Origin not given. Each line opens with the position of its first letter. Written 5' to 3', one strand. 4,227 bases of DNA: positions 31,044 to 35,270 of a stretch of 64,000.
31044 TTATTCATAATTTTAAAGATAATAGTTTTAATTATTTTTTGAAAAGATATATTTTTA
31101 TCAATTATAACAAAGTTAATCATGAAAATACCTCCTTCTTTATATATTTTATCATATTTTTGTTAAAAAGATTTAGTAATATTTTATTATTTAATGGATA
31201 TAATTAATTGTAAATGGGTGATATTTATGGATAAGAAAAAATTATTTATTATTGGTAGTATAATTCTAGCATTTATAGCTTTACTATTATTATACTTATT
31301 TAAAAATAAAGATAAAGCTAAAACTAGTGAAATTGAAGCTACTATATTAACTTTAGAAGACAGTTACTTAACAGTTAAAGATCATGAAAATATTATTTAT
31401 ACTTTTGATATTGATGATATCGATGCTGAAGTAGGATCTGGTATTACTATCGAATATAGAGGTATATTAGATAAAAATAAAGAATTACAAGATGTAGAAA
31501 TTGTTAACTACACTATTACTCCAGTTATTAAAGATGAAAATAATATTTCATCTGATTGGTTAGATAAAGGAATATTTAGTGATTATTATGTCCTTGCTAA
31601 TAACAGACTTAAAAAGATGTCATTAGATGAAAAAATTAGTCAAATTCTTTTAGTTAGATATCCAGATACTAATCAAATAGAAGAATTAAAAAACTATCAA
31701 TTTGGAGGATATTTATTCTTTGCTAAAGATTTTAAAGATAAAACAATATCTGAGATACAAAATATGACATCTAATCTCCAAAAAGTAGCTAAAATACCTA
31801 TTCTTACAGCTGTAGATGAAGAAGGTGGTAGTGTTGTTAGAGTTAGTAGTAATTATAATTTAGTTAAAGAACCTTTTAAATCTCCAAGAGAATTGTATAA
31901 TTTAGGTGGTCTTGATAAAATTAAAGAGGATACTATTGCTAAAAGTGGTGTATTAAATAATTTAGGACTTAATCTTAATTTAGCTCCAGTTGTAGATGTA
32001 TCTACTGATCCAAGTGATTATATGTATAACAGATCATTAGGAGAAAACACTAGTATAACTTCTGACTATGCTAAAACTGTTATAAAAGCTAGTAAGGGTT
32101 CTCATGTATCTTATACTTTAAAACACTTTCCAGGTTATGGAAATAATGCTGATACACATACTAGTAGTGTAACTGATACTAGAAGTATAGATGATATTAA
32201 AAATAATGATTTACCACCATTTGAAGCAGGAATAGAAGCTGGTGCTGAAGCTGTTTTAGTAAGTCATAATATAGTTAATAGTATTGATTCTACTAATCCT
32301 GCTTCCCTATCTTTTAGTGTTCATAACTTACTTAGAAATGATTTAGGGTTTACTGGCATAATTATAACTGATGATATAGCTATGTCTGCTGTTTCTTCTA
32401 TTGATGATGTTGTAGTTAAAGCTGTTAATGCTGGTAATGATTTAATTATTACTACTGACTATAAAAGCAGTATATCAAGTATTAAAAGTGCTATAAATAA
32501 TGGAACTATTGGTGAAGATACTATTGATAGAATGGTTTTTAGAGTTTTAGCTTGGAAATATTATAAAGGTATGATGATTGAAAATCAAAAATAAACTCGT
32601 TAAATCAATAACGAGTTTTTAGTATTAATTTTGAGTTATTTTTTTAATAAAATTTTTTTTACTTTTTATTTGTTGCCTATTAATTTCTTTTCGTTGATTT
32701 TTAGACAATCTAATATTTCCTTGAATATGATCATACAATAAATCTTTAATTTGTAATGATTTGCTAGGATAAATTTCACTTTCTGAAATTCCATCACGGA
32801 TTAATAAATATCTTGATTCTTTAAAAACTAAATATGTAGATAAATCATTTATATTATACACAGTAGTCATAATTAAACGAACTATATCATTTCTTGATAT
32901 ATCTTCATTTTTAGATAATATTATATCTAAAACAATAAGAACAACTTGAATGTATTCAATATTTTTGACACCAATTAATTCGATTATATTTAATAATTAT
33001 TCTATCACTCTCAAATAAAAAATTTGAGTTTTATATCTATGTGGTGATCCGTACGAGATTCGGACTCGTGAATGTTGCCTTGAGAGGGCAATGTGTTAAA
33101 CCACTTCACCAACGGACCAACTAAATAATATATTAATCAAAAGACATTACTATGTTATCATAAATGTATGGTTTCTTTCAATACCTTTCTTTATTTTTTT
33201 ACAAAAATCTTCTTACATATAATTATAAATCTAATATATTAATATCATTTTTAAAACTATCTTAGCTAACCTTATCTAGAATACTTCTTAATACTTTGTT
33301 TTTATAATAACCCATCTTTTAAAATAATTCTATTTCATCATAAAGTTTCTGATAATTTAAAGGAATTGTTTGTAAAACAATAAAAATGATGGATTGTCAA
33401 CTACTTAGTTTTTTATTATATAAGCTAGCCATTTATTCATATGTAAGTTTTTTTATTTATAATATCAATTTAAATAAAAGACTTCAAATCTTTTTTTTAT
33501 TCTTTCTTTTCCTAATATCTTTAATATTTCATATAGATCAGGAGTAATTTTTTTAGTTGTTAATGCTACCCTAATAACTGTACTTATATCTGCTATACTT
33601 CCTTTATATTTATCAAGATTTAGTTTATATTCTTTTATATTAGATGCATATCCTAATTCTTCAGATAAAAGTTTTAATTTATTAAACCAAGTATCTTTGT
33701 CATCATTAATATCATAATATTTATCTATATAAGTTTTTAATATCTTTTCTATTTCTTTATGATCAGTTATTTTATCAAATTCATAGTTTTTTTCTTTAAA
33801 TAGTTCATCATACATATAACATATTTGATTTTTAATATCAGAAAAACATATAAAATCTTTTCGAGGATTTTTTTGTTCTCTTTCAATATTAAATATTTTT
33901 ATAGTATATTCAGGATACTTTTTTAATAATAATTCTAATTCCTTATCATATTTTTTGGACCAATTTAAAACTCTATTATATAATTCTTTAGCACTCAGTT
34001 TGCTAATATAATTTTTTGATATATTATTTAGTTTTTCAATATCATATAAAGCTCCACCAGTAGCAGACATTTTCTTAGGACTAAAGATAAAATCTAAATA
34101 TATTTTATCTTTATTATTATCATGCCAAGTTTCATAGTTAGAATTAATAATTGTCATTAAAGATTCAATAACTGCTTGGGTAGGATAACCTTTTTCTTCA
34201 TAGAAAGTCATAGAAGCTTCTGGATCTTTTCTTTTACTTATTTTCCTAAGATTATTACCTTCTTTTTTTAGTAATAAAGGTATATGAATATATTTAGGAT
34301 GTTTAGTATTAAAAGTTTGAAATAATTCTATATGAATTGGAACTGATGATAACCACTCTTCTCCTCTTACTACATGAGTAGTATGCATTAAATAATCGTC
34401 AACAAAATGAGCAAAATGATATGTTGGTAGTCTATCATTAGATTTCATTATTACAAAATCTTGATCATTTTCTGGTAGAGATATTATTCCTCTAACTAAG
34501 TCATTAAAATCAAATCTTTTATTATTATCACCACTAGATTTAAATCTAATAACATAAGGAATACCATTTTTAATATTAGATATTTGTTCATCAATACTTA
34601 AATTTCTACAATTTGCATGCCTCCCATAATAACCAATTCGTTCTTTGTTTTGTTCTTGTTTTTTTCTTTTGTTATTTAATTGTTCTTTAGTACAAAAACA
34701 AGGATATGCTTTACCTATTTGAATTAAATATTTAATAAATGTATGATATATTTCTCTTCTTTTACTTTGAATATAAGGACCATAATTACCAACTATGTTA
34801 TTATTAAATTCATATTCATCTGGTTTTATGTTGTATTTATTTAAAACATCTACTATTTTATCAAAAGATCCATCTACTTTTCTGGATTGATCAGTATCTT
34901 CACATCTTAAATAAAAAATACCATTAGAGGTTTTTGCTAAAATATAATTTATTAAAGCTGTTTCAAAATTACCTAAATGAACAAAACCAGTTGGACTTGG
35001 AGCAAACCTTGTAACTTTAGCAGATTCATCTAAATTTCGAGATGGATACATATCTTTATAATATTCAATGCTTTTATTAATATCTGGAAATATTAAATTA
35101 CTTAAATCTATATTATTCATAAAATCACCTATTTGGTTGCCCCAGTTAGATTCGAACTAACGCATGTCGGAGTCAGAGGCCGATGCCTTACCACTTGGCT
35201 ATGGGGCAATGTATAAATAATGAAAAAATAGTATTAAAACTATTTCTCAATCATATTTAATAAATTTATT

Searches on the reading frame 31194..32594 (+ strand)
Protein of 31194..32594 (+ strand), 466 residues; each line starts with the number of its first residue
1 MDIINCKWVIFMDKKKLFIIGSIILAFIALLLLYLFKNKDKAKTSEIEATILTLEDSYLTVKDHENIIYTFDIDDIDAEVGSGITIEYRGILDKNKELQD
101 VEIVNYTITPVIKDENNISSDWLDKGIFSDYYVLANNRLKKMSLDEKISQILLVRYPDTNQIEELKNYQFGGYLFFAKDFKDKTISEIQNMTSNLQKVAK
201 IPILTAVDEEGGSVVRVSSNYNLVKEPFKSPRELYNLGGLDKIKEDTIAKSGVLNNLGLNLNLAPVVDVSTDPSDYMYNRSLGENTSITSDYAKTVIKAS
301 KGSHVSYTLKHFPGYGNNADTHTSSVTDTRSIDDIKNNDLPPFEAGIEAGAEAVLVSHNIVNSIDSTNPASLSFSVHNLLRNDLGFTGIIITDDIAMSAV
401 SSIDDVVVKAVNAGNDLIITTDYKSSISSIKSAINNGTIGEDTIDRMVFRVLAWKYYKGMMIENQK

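Call 3: search_protein_families(library=pfam, proteins=[window:31194-32594:+], max_evalue=0.01)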
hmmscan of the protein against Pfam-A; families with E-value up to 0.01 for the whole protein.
window:31194-32594:+ (466 aa): 1 family
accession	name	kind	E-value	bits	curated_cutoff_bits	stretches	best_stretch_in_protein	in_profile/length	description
PF00933.27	Glyco_hydro_3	-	3.2e-61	207.9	27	1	144-452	2-314/316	Glycosyl hydrolase family 3 N terminal domain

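Call 47: search_protein_families(library=ncbifam, proteins=[window:31194-32594:+], max_evalue=0.00001)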
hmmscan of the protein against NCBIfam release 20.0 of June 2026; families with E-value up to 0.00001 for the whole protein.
window:31194-32594:+ (466 aa): 7 families
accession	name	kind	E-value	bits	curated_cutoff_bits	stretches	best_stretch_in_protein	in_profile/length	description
NF003740.0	PRK05337.1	equivalog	4.8e-43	147.6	207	1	160-450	17-310/340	beta-N-acetylhexosaminidase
NF011678.0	PRK15098.1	equivalog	2.1e-27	95.9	666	1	135-461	38-359/765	beta-glucosidase BglX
NF052331.1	Bet13-16Glucosase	equivalog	9.3e-19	67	1330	1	138-462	19-337/750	exo-beta-d-1,3/1,6-glucosidase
NF052329.1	XyloArabinsidase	equivalog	3.4e-18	65.1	1050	1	253-461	136-347/750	beta-xylosidase/alpha-l-arabinosidase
NF052330.1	BetGlucosiCelf0468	equivalog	2.9e-11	42.4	1300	1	258-454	87-276/817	beta-d-glucosidase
NF041776.1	xylosidase_Xyl3A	equivalog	1.1e-08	33.5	1250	1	265-464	118-327/846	xylan 1,4-beta-xylosidase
NF041610.1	alph_arabinopyran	equivalog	4.3e-07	28.5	1300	1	282-451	115-271/738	exo-alpha-(1->6)-L-arabinopyranosidase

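Call 48: find_homologous_proteins(query=window:31221-32594:+, max_evalue=1e-30)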
Query window:31221-32594:+ (457 aa): 7295 proteins with E <= 1e-30 among 8000 candidates; the best 120 are listed.
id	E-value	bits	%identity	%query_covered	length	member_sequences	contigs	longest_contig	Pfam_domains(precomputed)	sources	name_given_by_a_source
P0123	2.5e-291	984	100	100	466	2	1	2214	PF00933.28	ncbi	-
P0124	1.9e-192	658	69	93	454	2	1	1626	PF00933.28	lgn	-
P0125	2.7e-190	651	67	93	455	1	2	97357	PF00933.28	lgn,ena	-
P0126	4.4e-190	650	66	99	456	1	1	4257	PF00933.28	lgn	-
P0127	4.7e-189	647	66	100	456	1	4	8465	PF00933.28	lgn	-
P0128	7.6e-188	643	67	99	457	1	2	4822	PF00933.28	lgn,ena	-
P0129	2.9e-187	641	65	99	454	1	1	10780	PF00933.28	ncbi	-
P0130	4.8e-187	640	64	99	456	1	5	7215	PF00933.28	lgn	-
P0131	5.1e-187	640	67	100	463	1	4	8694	PF00933.28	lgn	-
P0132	6.0e-187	640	66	99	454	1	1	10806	PF00933.28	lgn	-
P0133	7.2e-187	640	66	100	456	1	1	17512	PF00933.28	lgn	-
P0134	8.3e-187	639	67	95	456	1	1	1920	PF00933.28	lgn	-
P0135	1.1e-186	639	65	99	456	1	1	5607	PF00933.28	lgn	-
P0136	1.3e-186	639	64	98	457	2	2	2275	PF00933.28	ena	-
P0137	1.4e-186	639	66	100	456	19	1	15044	PF00933.28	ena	-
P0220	4.7e-178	611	63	100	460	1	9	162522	PF00933.28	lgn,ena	-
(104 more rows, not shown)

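Call 49: find_encoding_contigs(protein=P0125, flank=6000, max_places=2)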
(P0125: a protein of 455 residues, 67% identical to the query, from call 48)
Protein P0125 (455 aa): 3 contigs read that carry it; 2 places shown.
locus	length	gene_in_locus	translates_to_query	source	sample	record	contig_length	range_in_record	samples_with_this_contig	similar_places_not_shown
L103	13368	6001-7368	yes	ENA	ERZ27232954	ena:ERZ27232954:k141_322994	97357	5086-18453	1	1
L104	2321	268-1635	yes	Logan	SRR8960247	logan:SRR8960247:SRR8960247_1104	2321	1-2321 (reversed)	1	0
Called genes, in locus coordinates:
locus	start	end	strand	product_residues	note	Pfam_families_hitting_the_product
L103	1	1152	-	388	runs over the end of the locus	-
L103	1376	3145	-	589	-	PF01935:DUF87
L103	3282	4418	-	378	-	PF00990:GGDEF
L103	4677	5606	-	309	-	PF00665:rve, PF13683:rve_3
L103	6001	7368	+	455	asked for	PF00933:Glyco_hydro_3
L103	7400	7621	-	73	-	-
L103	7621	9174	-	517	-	PF12072:RNase_Y_N, PF00013:KH_1 (weak), PF01966:HD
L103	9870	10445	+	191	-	PF03838:RecU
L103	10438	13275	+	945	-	PF00912:Transgly, PF00905:Transpeptidase, PF16403:Bact_surface_Ig-like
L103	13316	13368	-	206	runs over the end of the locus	PF00730:HhH-GPD, PF00633:HHH (weak)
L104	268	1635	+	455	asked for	PF00933:Glyco_hydro_3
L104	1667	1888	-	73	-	-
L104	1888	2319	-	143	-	?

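Call 50: find_encoding_contigs(protein=P0220, flank=6000, max_places=2)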
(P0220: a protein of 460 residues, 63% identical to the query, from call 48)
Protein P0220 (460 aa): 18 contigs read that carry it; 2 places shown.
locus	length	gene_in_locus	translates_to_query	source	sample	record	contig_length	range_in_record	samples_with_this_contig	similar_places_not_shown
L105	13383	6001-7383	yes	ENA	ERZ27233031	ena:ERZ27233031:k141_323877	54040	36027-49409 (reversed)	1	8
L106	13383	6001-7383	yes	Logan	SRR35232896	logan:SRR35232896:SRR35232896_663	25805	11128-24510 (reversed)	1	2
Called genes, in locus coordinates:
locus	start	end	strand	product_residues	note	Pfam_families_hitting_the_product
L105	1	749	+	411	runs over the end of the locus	PF02388:FemAB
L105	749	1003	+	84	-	PF12637:TSCPD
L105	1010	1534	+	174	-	-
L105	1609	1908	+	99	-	PF12840:HTH_20, PF01022:HTH_5, PF13412:HTH_24 (weak), PF01978:TrmB (weak)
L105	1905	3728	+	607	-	PF00122:E1-E2_ATPase, PF00702:Hydrolase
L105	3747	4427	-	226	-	PF17774:YlmH_RBD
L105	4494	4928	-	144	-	PF09537:DUF2383 (weak)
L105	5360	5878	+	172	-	PF21906:WHD_NrtR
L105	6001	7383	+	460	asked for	PF00933:Glyco_hydro_3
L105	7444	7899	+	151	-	-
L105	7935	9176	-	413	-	PF00675:Peptidase_M16 (weak), PF05193:Peptidase_M16_C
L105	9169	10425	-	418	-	PF05193:Peptidase_M16_C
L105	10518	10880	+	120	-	PF12680:SnoaL_2 (weak)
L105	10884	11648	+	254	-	-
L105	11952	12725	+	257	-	PF04794:YdjC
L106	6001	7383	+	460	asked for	PF00933:Glyco_hydro_3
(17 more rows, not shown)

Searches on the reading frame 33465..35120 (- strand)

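Call 47: search_protein_families(library=ncbifam, proteins=[window:33465-35120:-], max_evalue=0.00001)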
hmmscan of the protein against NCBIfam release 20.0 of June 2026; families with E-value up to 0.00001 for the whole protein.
window:33465-35120:- (551 aa): 10 families
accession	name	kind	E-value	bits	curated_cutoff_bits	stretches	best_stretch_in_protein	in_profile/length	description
TIGR00464.1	gltX_bact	equivalog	1.1e-97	327.9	289.95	1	37-546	4-464/470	glutamate--tRNA ligase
TIGR03838.1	queuosine_YadB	equivalog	2.1e-50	171.7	276.7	1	36-299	2-235/272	tRNA glutamyl-Q(34) synthetase GluQRS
NF004314.0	PRK05710.1-3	equivalog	9.3e-49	166.4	256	1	33-300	5-239/297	tRNA glutamyl-Q(34) synthetase GluQRS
NF004315.1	PRK05710.1-4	equivalog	3.2e-47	161.2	250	1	37-318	1-271/274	tRNA glutamyl-Q(34) synthetase GluQRS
NF004313.0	PRK05710.1-2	equivalog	5.8e-38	130.7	380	1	36-295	6-246/299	tRNA glutamyl-Q(34) synthetase GluQRS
NF004312.0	PRK05710.1-1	equivalog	4.9e-34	118.1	453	1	30-340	9-278/306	tRNA glutamyl-Q(34) synthetase GluQRS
NF003169.0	PRK04156.1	equivalog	3.2e-27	95.4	516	1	28-281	95-330/567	glutamate--tRNA ligase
TIGR00463.1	gltX_arch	equivalog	8.8e-25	87.2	401.75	1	34-283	93-322/560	glutamate--tRNA ligase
TIGR00440.1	glnS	equivalog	1.3e-10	40.8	425.8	1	37-254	3-205/524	glutamine--tRNA ligase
NF011291.0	PRK14703.1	equivalog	3.8e-09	35.4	681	1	36-250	33-232/769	glutamine--tRNA ligase/YqeY domain fusion protein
